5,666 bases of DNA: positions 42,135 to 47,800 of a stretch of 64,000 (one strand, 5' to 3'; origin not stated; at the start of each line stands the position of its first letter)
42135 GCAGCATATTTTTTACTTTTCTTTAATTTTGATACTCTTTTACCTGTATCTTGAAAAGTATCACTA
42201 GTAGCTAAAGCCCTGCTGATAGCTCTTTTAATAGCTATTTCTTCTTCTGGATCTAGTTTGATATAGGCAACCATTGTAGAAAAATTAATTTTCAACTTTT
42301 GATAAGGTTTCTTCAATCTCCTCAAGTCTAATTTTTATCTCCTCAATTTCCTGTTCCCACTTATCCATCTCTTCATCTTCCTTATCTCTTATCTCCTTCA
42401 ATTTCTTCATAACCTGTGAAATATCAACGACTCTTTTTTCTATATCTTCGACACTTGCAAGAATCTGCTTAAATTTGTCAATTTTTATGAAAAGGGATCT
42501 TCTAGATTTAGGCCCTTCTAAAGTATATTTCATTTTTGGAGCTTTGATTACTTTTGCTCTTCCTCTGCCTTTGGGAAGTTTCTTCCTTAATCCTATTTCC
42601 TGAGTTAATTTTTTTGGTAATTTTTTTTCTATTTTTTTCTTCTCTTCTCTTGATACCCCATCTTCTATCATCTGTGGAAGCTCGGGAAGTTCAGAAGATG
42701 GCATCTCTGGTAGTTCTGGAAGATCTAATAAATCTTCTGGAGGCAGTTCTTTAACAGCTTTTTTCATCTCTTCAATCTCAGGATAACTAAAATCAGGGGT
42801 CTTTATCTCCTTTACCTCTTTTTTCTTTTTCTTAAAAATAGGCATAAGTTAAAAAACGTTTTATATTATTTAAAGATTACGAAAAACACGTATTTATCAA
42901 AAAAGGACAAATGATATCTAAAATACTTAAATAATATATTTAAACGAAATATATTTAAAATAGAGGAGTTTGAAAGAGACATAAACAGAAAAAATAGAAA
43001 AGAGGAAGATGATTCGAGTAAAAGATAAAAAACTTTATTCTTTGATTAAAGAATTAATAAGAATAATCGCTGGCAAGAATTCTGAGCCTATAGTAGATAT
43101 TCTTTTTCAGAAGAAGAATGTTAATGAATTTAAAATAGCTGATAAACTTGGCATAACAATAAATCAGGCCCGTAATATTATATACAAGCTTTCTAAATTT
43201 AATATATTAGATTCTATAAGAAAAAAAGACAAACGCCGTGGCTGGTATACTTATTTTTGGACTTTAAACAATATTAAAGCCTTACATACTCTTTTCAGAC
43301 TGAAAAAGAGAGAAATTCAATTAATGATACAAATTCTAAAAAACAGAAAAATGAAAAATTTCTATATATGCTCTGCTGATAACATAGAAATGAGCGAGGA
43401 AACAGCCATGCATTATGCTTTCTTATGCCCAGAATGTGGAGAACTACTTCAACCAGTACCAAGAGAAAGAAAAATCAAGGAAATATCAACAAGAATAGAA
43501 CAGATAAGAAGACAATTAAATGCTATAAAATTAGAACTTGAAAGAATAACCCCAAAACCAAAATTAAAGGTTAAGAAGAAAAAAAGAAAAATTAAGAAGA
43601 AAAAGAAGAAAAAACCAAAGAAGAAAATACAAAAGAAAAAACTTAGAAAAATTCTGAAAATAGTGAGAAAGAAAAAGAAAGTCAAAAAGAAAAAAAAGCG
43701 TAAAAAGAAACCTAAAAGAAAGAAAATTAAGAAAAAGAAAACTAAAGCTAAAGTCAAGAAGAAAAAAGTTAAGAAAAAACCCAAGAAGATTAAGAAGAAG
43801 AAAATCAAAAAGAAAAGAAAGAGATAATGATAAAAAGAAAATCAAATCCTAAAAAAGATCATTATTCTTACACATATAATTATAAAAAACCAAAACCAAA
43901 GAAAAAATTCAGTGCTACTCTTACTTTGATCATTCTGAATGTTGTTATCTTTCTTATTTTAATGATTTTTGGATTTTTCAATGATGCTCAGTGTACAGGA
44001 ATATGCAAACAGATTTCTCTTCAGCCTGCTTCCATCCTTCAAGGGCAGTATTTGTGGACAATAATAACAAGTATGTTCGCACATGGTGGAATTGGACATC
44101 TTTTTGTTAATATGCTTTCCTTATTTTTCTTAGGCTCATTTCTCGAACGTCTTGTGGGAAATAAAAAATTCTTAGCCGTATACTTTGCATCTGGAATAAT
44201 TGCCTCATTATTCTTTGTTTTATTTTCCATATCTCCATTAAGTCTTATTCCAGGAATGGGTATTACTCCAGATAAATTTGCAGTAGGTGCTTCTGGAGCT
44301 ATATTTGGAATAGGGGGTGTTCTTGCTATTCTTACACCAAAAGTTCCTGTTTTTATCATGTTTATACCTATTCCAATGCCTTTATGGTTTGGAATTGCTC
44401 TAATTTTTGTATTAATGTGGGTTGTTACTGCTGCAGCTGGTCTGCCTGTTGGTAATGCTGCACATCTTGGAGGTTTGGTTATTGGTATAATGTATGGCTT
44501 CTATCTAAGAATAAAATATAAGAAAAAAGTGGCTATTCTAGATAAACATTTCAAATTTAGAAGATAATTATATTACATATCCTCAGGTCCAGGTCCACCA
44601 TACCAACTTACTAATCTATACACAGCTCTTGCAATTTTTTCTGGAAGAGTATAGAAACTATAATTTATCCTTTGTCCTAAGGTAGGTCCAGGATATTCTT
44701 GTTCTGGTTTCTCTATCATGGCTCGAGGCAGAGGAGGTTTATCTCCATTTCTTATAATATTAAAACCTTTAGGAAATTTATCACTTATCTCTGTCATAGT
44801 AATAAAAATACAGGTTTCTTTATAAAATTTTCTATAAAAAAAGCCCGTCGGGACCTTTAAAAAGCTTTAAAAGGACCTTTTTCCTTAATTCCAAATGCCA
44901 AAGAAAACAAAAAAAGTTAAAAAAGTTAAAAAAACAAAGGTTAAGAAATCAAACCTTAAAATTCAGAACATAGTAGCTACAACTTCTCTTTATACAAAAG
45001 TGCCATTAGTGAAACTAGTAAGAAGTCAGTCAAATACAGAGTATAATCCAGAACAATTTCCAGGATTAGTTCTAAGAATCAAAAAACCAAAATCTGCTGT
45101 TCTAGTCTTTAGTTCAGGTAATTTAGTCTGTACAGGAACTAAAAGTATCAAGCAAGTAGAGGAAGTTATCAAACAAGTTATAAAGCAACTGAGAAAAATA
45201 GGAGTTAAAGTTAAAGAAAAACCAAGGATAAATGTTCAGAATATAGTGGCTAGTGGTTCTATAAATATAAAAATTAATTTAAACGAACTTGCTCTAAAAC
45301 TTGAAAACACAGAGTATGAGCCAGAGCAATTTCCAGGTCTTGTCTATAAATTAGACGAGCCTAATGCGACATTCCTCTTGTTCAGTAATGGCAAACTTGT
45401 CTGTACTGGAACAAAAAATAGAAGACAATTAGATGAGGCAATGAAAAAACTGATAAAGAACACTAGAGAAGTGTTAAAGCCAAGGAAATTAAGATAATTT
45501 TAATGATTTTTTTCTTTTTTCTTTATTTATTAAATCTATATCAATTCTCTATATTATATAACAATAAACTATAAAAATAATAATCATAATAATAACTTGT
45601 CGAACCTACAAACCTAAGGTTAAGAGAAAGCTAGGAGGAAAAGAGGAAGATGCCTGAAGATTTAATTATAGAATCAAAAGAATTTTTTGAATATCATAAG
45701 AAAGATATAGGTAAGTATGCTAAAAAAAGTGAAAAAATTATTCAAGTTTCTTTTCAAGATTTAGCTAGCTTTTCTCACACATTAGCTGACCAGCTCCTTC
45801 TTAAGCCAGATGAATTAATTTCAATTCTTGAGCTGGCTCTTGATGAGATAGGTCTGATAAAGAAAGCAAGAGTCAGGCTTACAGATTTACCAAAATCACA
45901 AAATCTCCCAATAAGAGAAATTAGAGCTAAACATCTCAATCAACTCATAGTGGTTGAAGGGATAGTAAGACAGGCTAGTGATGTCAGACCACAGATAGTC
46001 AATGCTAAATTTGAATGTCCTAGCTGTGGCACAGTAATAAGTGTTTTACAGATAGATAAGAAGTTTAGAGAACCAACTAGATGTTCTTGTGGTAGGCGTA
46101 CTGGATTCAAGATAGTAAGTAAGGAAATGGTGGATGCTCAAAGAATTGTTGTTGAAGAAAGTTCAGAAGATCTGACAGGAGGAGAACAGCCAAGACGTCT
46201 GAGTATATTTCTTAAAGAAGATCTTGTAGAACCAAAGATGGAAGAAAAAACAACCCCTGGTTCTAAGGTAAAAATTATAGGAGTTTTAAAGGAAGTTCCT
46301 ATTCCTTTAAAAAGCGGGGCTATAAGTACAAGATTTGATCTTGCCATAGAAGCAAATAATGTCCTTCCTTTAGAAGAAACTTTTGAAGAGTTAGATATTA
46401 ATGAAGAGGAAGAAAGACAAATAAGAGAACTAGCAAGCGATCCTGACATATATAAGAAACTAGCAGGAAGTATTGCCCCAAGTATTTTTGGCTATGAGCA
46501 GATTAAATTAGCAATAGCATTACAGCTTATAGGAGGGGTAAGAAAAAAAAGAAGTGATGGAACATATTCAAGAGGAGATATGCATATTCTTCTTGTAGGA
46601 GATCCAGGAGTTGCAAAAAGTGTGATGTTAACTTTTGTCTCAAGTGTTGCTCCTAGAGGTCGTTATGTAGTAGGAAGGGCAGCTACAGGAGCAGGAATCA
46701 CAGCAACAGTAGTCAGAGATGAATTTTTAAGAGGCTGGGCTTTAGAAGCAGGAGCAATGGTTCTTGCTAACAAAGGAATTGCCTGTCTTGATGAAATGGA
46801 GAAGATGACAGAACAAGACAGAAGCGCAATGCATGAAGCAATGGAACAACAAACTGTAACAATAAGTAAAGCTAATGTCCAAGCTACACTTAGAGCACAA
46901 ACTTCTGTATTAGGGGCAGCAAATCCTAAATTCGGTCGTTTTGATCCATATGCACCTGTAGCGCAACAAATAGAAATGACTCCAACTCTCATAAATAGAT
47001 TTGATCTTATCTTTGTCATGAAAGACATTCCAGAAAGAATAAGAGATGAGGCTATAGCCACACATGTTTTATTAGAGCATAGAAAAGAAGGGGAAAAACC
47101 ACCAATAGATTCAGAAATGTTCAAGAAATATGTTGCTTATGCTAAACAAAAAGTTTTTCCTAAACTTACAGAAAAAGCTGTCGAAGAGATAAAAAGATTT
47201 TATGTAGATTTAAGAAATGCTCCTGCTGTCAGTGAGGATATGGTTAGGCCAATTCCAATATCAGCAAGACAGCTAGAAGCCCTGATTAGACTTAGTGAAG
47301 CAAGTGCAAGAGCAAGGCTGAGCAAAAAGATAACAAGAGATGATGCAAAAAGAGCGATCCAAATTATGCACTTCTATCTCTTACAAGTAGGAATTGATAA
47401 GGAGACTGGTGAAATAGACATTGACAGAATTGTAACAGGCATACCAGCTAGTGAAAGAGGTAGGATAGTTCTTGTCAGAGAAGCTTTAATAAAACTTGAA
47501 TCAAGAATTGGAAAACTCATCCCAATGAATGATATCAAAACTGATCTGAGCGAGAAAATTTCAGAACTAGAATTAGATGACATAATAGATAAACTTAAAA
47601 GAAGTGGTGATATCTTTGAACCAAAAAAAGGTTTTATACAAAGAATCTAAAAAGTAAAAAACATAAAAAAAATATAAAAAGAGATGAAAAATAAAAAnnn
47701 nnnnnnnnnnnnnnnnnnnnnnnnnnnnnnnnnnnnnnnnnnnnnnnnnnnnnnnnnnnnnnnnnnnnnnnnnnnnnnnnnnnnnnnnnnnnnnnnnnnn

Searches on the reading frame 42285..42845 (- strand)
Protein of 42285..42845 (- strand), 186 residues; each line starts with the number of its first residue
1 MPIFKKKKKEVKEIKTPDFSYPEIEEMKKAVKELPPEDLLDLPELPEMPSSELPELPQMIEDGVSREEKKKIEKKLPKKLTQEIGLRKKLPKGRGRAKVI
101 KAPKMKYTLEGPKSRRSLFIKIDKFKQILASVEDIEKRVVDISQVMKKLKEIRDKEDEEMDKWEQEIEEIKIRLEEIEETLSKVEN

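Call 52: search_protein_families(library=pfam, max_evalue=0.01, proteins=[window:42285-42845:-])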
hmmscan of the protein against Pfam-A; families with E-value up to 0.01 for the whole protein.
window:42285-42845:- (186 aa): 2 families
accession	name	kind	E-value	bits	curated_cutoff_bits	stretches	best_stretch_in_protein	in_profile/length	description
PF17111.11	PigL_N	-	0.0019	18.1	27.2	1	113-184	19-91/209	Pigment biosynthesis cluster protein PigL N-terminal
PF22806.1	M_C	-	0.0059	17.4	27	0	103-174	17-88/99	Protein M, C-terminal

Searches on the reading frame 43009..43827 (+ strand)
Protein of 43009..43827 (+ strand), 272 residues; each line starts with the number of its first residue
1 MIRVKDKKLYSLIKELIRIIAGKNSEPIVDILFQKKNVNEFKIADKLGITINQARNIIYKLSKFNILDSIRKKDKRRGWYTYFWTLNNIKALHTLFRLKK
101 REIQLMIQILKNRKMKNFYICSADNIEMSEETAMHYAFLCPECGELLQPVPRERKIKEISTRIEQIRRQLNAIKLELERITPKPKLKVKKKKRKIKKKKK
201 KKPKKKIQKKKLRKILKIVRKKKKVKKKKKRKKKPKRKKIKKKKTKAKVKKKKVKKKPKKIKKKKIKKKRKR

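Call 52: search_protein_families(library=pfam, max_evalue=0.01, proteins=[window:43009-43827:+])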
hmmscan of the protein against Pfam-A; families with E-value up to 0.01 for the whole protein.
window:43009-43827:+ (272 aa): 2 families
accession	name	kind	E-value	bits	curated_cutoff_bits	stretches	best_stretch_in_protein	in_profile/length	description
PF02002.24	TFIIE_alpha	-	1.2e-13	51.3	22.9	1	12-113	2-99/105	TFIIE alpha subunit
PF04703.18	FaeA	-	0.00067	20.4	20.7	1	28-87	5-61/62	FaeA-like protein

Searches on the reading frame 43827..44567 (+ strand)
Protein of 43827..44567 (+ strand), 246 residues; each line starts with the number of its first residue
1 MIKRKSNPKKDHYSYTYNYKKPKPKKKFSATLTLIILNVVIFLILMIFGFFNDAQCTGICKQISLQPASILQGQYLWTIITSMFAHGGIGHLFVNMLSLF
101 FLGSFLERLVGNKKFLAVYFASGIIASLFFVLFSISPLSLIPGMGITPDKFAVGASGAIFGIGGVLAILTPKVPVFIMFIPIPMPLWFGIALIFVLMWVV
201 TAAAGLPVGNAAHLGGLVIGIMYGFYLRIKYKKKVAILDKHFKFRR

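Call 52: search_protein_families(library=pfam, max_evalue=0.01, proteins=[window:43827-44567:+])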
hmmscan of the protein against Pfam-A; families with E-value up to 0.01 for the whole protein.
window:43827-44567:+ (246 aa): 2 families
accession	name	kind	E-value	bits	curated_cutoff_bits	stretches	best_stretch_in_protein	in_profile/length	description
PF01694.28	Rhomboid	-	1.2e-29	103.8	22.6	1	75-228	3-141/143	Rhomboid domain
PF08551.15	DUF1751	-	1.6e-06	29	22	1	69-135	3-67/99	Eukaryotic integral membrane protein (DUF1751)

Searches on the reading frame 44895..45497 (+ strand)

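Call 52: search_protein_families(library=pfam, max_evalue=0.01, proteins=[window:44895-45497:+])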
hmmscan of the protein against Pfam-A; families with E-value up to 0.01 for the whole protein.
window:44895-45497:+ (200 aa): 1 family
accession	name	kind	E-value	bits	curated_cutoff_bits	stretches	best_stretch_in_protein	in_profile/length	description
PF00352.27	TBP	-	1.2e-58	195.4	22.9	2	112-188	2-80/85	Transcription factor TFIID (or TATA-binding protein, TBP)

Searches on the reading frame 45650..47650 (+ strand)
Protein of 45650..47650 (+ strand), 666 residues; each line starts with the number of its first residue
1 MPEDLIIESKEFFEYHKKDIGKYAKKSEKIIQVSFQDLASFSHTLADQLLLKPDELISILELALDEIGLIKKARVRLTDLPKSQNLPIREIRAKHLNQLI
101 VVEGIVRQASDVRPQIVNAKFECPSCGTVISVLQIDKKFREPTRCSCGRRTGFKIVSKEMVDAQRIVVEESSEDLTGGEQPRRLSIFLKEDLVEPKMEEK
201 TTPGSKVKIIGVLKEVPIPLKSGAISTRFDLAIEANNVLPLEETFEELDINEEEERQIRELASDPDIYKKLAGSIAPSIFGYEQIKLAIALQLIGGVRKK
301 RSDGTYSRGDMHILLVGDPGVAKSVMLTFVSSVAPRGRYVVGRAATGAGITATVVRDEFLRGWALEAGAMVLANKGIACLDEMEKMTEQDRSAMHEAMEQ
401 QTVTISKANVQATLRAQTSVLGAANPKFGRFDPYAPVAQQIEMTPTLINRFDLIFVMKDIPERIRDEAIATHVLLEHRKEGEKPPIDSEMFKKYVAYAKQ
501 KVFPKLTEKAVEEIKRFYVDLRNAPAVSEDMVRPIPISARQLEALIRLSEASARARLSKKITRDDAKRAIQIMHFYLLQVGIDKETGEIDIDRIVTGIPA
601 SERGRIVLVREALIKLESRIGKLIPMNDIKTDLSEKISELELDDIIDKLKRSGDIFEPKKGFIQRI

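Call 8: search_protein_families(library=pfam, proteins=[window:45650-47650:+])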
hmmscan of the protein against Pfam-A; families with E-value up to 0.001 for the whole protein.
window:45650-47650:+ (666 aa): 8 families
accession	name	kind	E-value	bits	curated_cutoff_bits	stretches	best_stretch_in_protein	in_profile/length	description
PF00493.29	MCM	-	1.8e-89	299.2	23.3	1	255-477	2-224/224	MCM P-loop domain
PF17207.9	MCM_OB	-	3e-26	92.1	24.8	1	88-216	2-125/126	MCM OB domain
PF17855.7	MCM_lid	-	1e-25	90.4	27.4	1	489-574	1-84/87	MCM AAA-lid domain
PF01078.27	Mg_chelatase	-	8.6e-10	38.8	20.3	1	365-426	97-158/207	Magnesium chelatase, subunit ChlI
PF14551.11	MCM_N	-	9.5e-07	29.6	24.9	1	15-67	20-72/95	MCM N-terminal domain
PF21120.3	MCM_WH_arc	-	1.7e-05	25.2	26.1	1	608-663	5-62/63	Archaeal MCM, winged-helix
PF07726.17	AAA_3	-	3.3e-05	24.2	27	1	312-426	1-112/131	ATPase family associated with various cellular activities (AAA)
PF07728.20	AAA_5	-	0.00095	19.6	22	0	312-427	1-124/139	AAA domain (dynein-related subfamily)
